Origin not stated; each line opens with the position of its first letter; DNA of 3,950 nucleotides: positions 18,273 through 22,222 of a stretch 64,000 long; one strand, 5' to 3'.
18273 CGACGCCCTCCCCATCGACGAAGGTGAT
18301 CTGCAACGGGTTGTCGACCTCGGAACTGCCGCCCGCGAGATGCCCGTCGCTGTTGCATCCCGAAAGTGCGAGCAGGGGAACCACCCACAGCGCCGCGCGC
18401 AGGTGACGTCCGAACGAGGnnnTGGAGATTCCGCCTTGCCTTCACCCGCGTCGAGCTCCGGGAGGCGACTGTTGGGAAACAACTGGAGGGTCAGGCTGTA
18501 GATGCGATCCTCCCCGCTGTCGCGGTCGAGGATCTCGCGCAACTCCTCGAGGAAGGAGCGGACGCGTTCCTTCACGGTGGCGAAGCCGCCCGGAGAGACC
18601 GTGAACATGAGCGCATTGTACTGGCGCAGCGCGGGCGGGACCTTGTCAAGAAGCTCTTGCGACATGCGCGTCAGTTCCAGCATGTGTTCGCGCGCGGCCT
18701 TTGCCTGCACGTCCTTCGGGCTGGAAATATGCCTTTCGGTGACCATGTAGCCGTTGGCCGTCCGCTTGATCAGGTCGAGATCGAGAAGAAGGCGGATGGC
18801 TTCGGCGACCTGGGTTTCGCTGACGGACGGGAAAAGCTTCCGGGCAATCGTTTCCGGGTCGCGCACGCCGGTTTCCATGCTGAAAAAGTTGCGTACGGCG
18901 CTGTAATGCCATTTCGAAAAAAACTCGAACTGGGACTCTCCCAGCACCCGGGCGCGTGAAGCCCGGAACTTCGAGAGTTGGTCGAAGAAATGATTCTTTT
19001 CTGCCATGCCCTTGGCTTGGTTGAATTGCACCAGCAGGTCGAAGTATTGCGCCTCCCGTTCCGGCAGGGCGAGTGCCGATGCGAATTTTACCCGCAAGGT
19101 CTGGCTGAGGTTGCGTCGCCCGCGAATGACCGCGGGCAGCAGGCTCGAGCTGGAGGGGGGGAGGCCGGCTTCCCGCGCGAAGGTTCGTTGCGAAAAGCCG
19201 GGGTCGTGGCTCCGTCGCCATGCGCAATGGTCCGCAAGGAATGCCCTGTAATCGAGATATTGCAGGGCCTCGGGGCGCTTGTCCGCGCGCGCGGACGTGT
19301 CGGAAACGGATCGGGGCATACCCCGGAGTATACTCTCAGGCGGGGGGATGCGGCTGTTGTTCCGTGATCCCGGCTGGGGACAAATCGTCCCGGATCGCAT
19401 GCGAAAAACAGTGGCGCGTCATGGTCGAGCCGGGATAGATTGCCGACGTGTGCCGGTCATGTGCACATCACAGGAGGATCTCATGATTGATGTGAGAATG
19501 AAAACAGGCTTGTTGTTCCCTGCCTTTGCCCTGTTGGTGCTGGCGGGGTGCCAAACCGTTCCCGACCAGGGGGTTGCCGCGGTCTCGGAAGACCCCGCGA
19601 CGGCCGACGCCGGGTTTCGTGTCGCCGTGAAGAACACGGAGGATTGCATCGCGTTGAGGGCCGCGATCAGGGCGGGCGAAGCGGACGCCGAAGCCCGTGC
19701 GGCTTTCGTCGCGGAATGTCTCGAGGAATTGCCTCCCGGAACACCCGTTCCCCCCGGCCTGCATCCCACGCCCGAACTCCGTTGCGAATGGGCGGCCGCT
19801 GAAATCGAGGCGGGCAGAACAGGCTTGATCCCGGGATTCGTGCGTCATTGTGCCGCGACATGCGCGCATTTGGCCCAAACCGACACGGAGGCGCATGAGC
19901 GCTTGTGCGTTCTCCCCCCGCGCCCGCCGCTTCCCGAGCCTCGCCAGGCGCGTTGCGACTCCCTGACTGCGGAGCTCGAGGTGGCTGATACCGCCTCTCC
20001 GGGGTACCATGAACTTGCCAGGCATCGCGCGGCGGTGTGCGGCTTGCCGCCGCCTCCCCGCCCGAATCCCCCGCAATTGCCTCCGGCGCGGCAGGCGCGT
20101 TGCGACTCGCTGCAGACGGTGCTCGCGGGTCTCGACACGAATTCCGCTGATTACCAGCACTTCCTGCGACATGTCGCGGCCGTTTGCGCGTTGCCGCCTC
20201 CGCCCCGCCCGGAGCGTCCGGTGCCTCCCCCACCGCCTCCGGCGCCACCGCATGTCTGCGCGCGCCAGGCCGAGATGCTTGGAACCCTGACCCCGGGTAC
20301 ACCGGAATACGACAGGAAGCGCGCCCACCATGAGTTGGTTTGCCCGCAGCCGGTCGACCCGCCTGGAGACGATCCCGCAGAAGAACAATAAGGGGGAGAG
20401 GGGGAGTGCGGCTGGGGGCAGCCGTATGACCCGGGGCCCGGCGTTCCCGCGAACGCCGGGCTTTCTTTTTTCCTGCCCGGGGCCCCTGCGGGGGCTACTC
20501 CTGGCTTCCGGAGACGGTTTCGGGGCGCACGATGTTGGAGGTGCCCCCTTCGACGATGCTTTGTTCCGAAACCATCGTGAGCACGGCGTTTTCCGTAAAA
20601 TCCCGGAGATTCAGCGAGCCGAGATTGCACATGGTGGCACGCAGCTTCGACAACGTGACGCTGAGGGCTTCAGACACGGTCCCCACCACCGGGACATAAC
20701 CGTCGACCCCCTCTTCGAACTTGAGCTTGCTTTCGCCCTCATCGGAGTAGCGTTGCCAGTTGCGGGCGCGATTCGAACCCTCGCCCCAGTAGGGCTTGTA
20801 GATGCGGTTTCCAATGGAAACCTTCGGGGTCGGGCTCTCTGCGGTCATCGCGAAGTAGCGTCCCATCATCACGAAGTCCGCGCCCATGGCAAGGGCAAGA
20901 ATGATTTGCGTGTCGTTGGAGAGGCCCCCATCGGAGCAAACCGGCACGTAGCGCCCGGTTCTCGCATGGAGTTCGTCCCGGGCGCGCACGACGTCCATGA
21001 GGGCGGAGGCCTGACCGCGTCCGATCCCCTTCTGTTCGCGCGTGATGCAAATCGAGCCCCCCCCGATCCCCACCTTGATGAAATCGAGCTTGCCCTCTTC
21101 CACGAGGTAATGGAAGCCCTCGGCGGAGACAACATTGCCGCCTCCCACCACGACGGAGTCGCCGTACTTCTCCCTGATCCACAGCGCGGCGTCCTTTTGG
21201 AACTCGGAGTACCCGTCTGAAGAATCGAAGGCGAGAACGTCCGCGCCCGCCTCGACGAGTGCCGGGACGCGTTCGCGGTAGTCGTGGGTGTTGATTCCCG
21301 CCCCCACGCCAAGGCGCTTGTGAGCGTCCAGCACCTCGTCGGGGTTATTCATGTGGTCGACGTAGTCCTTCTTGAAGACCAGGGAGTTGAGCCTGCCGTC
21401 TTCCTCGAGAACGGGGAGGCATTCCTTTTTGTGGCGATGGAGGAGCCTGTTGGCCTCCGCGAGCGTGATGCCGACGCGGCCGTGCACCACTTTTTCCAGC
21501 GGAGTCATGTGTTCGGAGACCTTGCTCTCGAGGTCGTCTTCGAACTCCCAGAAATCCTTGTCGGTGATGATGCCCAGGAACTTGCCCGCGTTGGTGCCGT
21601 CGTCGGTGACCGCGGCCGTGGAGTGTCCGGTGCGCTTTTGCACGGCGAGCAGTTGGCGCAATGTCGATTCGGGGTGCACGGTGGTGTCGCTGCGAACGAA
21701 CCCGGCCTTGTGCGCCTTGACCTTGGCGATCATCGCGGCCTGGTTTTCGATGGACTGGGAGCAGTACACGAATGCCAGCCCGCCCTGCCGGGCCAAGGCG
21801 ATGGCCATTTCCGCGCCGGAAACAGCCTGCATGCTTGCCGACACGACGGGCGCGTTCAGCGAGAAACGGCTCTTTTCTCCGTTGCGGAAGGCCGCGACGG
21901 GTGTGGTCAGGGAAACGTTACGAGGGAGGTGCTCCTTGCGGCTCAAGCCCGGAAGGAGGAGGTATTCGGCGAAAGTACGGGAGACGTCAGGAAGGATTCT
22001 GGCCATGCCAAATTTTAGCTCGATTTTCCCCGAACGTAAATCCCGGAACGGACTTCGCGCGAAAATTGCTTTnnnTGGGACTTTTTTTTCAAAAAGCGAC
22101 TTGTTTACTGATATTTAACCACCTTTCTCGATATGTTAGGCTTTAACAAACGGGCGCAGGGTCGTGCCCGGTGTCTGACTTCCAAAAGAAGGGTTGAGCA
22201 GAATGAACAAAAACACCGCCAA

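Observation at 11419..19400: Two paralogous cassettes of a TIGR02147/DUF4423 protein translationally coupled to a downstream lipoprotein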

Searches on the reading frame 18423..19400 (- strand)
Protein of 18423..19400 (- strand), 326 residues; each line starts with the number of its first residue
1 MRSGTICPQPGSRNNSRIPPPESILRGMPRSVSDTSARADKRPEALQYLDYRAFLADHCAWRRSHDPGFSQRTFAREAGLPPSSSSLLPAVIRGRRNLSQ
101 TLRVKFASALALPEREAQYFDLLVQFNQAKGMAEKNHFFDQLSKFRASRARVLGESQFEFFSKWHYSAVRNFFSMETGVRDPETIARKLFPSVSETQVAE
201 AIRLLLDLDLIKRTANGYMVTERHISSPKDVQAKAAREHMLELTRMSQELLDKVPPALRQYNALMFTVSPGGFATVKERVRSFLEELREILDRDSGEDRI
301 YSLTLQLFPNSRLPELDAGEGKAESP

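Call 3: search_protein_families(library=pfam, proteins=[window:18423-19400:-], max_evalue=0.1)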
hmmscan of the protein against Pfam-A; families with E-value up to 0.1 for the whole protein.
window:18423-19400:- (326 aa): 1 family
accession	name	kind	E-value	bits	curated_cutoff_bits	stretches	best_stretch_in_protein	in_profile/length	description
PF14394.12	DUF4423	-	1.6e-32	113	30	1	148-309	5-164/165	Domain of unknown function (DUF4423)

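Call 4: search_protein_families(library=ncbifam, proteins=[window:18423-19400:-], max_evalue=0.1)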
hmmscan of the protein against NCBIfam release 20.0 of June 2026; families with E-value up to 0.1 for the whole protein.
window:18423-19400:- (326 aa): 1 family
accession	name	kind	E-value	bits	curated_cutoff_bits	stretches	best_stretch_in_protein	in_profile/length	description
TIGR02147.1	Fsuc_second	paralog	2.6e-66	223.8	50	1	45-312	4-271/272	TIGR02147 family protein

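Call 43: find_related_loci(query=A3, collection=genome_contigs, flank=6000)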
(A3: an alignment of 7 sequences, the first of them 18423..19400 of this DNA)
Query A3 (326 aa) in genome_contigs; peptide patterns used: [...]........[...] (x = any residue, [..] = any of these).
225 stretches matched a pattern; 211 encode a relative of the query (tblastn E <= 1e-3); the best 80 are kept; 80 distinct loci.
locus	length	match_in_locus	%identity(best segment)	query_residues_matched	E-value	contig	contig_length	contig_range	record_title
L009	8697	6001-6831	80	40-316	8e-147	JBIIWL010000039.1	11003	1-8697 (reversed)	MAG: Fibrobacteria bacterium isolate ME2005-04-11_3300042883_group2_bin29 Rohwer_bin1431_scaffold_5245_c1, whole genome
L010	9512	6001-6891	74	16-315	8e-146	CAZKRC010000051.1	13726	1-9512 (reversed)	MAG TPA_asm: uncultured Bifidobacterium sp. isolate SRP220891_co3_272 genome assembly, contig: NODE_6526_length_13726_co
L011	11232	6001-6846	62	34-315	3e-122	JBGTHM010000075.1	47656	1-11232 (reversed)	MAG: Fibrobacteria bacterium isolate JTS-RE239 k141_7113440, whole genome shotgun sequence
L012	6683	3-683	81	89-315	6e-121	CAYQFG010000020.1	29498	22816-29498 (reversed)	MAG TPA_asm: uncultured Bifidobacterium sp. isolate SRP220891_co3_391 genome assembly, contig: NODE_1688_length_29498_co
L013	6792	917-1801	60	21-314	1e-117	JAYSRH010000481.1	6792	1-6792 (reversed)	MAG: Fibrobacteria bacterium isolate GFS_11904 GFS_11904_480, whole genome shotgun sequence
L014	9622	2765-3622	60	30-315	1e-116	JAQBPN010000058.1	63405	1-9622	MAG: Fibrobacteres bacterium isolate RYN_348 scaffold_105149, whole genome shotgun sequence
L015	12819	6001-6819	62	43-315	3e-115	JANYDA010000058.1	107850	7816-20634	MAG: Fibrobacteria bacterium isolate 336R_metabinner_36 336R_k141_2054222, whole genome shotgun sequence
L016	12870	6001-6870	58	24-315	2e-115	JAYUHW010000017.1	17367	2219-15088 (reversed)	MAG: Fibrobacteria bacterium isolate GFS_8554 GFS_8554_16, whole genome shotgun sequence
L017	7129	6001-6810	61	43-312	6e-115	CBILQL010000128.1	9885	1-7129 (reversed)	MAG TPA_asm: uncultured bacterium isolate SRR16817059_concoct_26 genome assembly, contig: ERZ27394141.1204, whole genome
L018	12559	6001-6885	59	33-326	1e-114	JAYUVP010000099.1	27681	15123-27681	MAG: Fibrobacterota bacterium isolate GL124_DN_metabinner_3 GL124_DN_metabinner_3_98, whole genome shotgun sequence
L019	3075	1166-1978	62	43-313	7e-117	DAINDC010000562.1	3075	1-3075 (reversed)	MAG TPA_asm: Fibrobacterota bacterium isolate CTOTU41470 NODE_44264_length_3075_cov_2.555629, whole genome shotgun seque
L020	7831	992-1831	60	43-322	8e-112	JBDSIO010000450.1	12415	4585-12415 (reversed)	MAG: Fibrobacteria bacterium isolate cluster1_bin.300 k127_7193271, whole genome shotgun sequence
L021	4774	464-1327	58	26-314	2e-110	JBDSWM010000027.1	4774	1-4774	MAG: Fibrobacteria bacterium isolate cluster1_bin.628 k127_10276491, whole genome shotgun sequence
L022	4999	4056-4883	57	43-321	8e-109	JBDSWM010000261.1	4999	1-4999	MAG: Fibrobacteria bacterium isolate cluster1_bin.628 k127_11920863, whole genome shotgun sequence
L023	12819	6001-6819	62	43-315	7e-113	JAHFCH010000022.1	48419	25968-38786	MAG: Fibrobacteres bacterium isolate nzgw217 NODE_374_length_48420_cov_4.025032, whole genome shotgun sequence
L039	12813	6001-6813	32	43-309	7e-48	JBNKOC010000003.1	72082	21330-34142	MAG: Fibrobacteria bacterium isolate G1G2.bin.43.orig k141_1423682, whole genome shotgun sequence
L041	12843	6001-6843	35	31-312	2e-45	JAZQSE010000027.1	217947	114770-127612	MAG: Fibrobacteraceae bacterium isolate T1900045213_TC20190209.MAGScoT_cleanbin_000003 SGB_5353_k141_16841, whole genome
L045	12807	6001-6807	33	43-311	6e-44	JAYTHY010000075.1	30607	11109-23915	MAG: Fibrobacteria bacterium isolate GFS_2600 GFS_2600_74, whole genome shotgun sequence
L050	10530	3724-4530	33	43-312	2e-42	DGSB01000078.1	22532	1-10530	MAG TPA_asm: Fibrobacter sp. UBA4373 UBA4373_contig_45917, whole genome shotgun sequence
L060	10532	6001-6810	33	44-315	4e-41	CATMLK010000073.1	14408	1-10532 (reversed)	MAG: uncultured Bacteriovoracaceae bacterium isolate SRR3960577_bin.13_MetaWRAP_v1.3_MAG genome assembly, contig: ERZ651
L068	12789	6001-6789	32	48-311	3e-40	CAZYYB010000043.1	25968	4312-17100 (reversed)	MAG TPA_asm: uncultured Fibrobacteraceae bacterium isolate binchicken_co3_27 genome assembly, contig: NODE_5848_length_2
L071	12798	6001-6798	32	47-312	3e-40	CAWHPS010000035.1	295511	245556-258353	MAG: uncultured Fibrobacterota bacterium isolate MFD04716.bin.2.54 genome assembly, contig: contig_17274, whole genome s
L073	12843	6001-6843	31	46-326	2e-39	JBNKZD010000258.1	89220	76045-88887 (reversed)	MAG: Chitinispirillaceae bacterium isolate D1.bin.5.orig k141_1827059, whole genome shotgun sequence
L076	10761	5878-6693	30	40-312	3e-39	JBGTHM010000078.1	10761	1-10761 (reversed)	MAG: Fibrobacteria bacterium isolate JTS-RE239 k141_2405525, whole genome shotgun sequence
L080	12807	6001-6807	31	44-313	4e-39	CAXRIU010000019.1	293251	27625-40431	MAG: Bacteriovoracaceae bacterium isolate YZ12D_3.8 genome assembly, contig: k141_1002146, whole genome shotgun sequence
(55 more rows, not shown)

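Call 48: search_protein_families(library=pfam, proteins=[L073:6843-8528:+, L041:6849-8114:+, L045:6828-7457:+, L080:6816-7268:+, L060:6801-7274:+, L071:6810-8279:+, L076:6707-8470:+, L039:6824-8035:+, L068:6804-8459:+, L050:4539-5759:+], max_evalue=0.01)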
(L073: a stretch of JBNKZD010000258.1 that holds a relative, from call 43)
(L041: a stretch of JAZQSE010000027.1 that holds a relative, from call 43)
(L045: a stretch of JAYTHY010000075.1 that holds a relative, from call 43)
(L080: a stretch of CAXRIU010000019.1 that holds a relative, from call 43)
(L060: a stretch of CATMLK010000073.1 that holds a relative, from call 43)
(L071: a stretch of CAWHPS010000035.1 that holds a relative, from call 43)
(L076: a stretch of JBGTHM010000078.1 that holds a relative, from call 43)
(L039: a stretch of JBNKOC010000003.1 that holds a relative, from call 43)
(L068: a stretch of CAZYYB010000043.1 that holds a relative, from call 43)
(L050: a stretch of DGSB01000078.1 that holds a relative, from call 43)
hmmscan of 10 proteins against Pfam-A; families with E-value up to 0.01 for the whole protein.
L073:6843-8528:+ (562 aa): 5 families
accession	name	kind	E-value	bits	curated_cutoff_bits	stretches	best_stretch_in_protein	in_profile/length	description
PF10102.14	DUF2341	-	2.7e-13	50.6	23.4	1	259-328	2-71/84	Domain of unknown function (DUF2341)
PF13385.13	Laminin_G_3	-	1.6e-08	35.2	27.6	1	369-545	3-150/151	Concanavalin A-like lectin/glucanases superfamily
PF09430.16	EMC7_beta-sandw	-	1.2e-06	29.2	26.6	1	155-189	13-49/122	ER membrane protein complex subunit 7, beta-sandwich domain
PF13620.12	CarboxypepD_reg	-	0.0004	21.1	32.3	0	71-107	27-57/82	Carboxypeptidase regulatory-like domain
PF13715.12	CarbopepD_reg_2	-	0.006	17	32.2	0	82-105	28-51/88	CarboxypepD_reg-like domain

L041:6849-8114:+ (422 aa): 1 family
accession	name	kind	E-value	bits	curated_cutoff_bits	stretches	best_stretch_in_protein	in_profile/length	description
PF02018.23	CBM_4_9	-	0.00021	22.1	25.9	1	276-405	2-132/136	Carbohydrate binding domain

L045:6828-7457:+ (210 aa): 0 families

L080:6816-7268:+ (151 aa): 0 families

L060:6801-7274:+ (158 aa): 0 families

L071:6810-8279:+ (490 aa): 11 families
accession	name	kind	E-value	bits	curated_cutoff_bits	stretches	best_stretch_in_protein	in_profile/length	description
PF13855.12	LRR_8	-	2.5e-22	78.8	27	4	375-432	2-61/61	Leucine rich repeat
PF23598.1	LRR_14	-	9e-19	67.9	40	2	299-405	41-147/353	Leucine-rich repeat region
PF12799.13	LRR_4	-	7.1e-16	58.3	27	4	351-388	1-38/44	Leucine Rich repeats (2 copies)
PF13620.12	CarboxypepD_reg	-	4.2e-08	33.9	32.3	1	159-212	29-79/82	Carboxypeptidase regulatory-like domain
PF00560.39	LRR_1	-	8.7e-08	31.3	20.6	0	375-394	1-21/23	Leucine Rich Repeat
PF14580.12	LRR_9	-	6.4e-06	26.3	30.5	1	326-432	18-125/175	Leucine-rich repeat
PF23952.1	LRR_EndoS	-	0.00012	22.7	27.9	0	285-361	42-116/116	Endo-beta-N-acetylglucosaminidase EndoS LRR domain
PF09430.16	EMC7_beta-sandw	-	0.0003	21.4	26.6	0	163-203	24-67/122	ER membrane protein complex subunit 7, beta-sandwich domain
PF23211.1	LRR_LRWD1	-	0.00073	19.7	28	0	333-407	21-96/190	Leucine-rich repeat and WD repeat-containing protein 1, LRR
PF17210.9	SdrD_B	-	0.0019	18.8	29.7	0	68-109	31-72/112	SdrD B-like domain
PF23286.1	LRR_13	-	0.0042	17.2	30.1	0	373-448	2-79/210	Disease resistance protein RPS4B-like, leucine-rich repeats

L076:6707-8470:+ (588 aa): 3 families
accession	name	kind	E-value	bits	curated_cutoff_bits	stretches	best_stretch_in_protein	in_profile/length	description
PF13385.13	Laminin_G_3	-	5.4e-13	49.8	27.6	1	399-570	4-150/151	Concanavalin A-like lectin/glucanases superfamily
PF10102.14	DUF2341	-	2.5e-10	41.1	23.4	1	275-342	1-66/84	Domain of unknown function (DUF2341)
PF02210.31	Laminin_G_2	-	0.0043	18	22.9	1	477-520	38-81/126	Laminin G domain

L039:6824-8035:+ (404 aa): 7 families
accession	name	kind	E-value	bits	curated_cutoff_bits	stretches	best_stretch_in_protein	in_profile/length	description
PF22352.2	K319L-like_PKD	-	5.8e-12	45.9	27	2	234-314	1-84/84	K319L-like, PKD domain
PF18911.6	PKD_4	-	4.6e-09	36.6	27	1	317-400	2-84/85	PKD domain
PF00801.26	PKD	-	1.7e-06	28.3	23.5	1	328-394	10-74/80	PKD domain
PF13620.12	CarboxypepD_reg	-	0.00016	22.4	32.3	1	45-81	2-42/82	Carboxypeptidase regulatory-like domain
PF15418.12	DUF4625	-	0.0019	18.9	27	0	274-314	89-130/131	Domain of unknown function (DUF4625)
PF19077.6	Big_13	-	0.004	18.1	27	0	272-310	56-95/102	Bacterial Ig-like domain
PF13715.12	CarbopepD_reg_2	-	0.0065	16.9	32.2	0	45-81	1-38/88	CarboxypepD_reg-like domain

L068:6804-8459:+ (552 aa): 4 families
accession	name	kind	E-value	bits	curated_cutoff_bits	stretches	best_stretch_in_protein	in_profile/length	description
PF10102.14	DUF2341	-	2.7e-16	60.2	23.4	1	257-330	1-73/84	Domain of unknown function (DUF2341)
PF13385.13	Laminin_G_3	-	1.5e-11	45.1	27.6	1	393-535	17-150/151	Concanavalin A-like lectin/glucanases superfamily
PF13620.12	CarboxypepD_reg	-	0.00012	22.8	32.3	1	41-105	2-58/82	Carboxypeptidase regulatory-like domain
PF17210.9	SdrD_B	-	0.0062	17.2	29.7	0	74-104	37-67/112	SdrD B-like domain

L050:4539-5759:+ (407 aa): 1 family
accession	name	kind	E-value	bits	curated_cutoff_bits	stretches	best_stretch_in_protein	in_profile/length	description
PF02018.23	CBM_4_9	-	4.4e-10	40.5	25.9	1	267-392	2-134/136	Carbohydrate binding domain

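Call 49: search_protein_families(library=ncbifam, proteins=[L073:6843-8528:+, L041:6849-8114:+, L045:6828-7457:+, L080:6816-7268:+, L060:6801-7274:+, L071:6810-8279:+, L076:6707-8470:+, L039:6824-8035:+, L068:6804-8459:+, L050:4539-5759:+], max_evalue=0.01)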
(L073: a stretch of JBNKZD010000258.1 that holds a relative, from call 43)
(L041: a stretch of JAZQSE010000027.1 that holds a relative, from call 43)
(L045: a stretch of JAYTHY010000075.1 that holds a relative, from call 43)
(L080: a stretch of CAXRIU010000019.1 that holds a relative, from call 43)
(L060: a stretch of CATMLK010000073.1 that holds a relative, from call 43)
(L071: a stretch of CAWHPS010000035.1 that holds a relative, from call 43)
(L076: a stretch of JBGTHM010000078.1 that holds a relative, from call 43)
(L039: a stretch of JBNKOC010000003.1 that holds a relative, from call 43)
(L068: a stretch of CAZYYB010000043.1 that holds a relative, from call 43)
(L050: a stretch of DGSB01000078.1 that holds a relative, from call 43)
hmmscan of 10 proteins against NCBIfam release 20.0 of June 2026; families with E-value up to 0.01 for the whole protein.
L073:6843-8528:+ (562 aa): 0 families

L041:6849-8114:+ (422 aa): 1 family
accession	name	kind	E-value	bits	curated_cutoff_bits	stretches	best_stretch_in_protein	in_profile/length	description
NF049990.1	CellobisidaseCelK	equivalog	2.5e-06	26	1700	1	293-394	59-166/889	cellulose 1,4-beta-cellobiosidase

L045:6828-7457:+ (210 aa): 0 families

L080:6816-7268:+ (151 aa): 1 family
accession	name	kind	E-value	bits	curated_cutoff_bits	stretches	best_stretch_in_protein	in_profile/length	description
NF047485.1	LA_2478_plus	subfamily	0.0067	16.5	38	0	3-119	3-117/132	LA_2478/LA_2722/LA_4182 family protein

L060:6801-7274:+ (158 aa): 0 families

L071:6810-8279:+ (490 aa): 6 families
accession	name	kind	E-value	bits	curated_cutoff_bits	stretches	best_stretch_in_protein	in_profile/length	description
NF041400.1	XopAE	equivalog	2.4e-21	76.2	600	1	267-442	9-184/478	type III secretion system effector XopAE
NF041381.1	XopAC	subfamily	2.3e-20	72.7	450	2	267-384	79-193/451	XopAC/AvrAC family type III secretion system effector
NF041351.1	XopL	equivalog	2.6e-15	56.1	500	1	270-445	90-273/497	type III secretion system leucine-rich repeat domain-containing effector XopL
NF047464.1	FibnectbindLIC11051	equivalog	8.4e-15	54.3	1000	2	347-450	507-611/685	LIC_11051 family fibronectin-binding protein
NF011897.0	PRK15370.1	equivalog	1e-08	33.5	1113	1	305-457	241-383/755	SPI-1 type III secretion system effector E3 ubiquitin transferase SlrP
NF011917.0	PRK15387.1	equivalog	0.00036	18.6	1243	1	317-446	334-448/788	type III secretion system effector E3 ubiquitin transferase SspH2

L076:6707-8470:+ (588 aa): 1 family
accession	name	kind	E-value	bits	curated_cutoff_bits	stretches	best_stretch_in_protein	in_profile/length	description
NF052521.1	TafC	equivalog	0.0044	16.2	410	1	412-578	216-364/373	TafC family fimbrial protein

L039:6824-8035:+ (404 aa): 1 family
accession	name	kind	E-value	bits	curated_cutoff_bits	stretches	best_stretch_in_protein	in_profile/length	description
NF038112.1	myxo_dep_M36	subfamily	1.2e-08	32.6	1500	1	229-401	1381-1563/1604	myxosortase-dependent M36 family metallopeptidase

L068:6804-8459:+ (552 aa): 0 families

L050:4539-5759:+ (407 aa): 1 family
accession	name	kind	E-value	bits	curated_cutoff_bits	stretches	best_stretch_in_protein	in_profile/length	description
NF049990.1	CellobisidaseCelK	equivalog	2.2e-05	22.8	1700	1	294-357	77-140/889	cellulose 1,4-beta-cellobiosidase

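Call 101: find_related_loci(query=A3, collection=viral_contigs, flank=8000)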
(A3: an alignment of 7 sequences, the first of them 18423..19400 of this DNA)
Query A3 (326 aa) in viral_contigs; peptide patterns used: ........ (x = any residue, [..] = any of these).
30 stretches matched a pattern, but none encodes a relative of the query by tblastn (E <= 1e-3).

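Call 103: search_protein_families(library=padloc, proteins=[window:18423-19319:-], max_evalue=0.01)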
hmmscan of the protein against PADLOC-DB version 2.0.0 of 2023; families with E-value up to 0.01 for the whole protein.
window:18423-19319:- (299 aa): 0 families

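Call 104: search_protein_families(library=phrogs, proteins=[window:18423-19319:-], max_evalue=0.01)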
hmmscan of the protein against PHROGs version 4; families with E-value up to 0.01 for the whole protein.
window:18423-19319:- (299 aa): 0 families

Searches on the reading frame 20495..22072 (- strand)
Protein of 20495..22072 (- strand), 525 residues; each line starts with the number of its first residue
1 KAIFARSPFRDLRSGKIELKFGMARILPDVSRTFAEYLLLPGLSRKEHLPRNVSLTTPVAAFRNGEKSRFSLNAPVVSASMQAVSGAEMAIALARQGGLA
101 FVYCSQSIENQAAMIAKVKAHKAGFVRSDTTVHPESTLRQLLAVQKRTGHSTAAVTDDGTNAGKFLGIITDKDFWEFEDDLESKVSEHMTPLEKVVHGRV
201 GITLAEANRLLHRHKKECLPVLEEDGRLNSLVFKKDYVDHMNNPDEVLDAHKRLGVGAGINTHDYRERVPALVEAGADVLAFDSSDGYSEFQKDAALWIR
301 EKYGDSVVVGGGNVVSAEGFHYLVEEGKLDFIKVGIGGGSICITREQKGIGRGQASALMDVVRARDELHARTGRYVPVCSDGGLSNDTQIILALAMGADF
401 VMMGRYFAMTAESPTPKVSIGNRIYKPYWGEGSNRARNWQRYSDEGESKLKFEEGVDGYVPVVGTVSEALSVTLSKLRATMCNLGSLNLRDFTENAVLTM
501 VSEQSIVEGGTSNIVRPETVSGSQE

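Call 95: search_protein_families(library=pfam, proteins=[window:20495-22072:-], max_evalue=0.001)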
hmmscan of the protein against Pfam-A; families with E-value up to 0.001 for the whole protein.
window:20495-22072:- (525 aa): 4 families
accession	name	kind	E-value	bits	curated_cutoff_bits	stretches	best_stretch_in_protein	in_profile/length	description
PF00478.31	IMPDH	-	3.2e-97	326.1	25.6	1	33-510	3-343/345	IMP dehydrogenase / GMP reductase domain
PF00571.33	CBS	-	8.6e-09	36.1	24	0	130-173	10-50/57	CBS domain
PF03060.21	NMO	-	3e-08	33.9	28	1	261-418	101-236/331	Nitronate monooxygenase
PF01070.24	FMN_dh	-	6.4e-07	29.2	24.9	1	363-409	261-307/350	FMN-dependent dehydrogenase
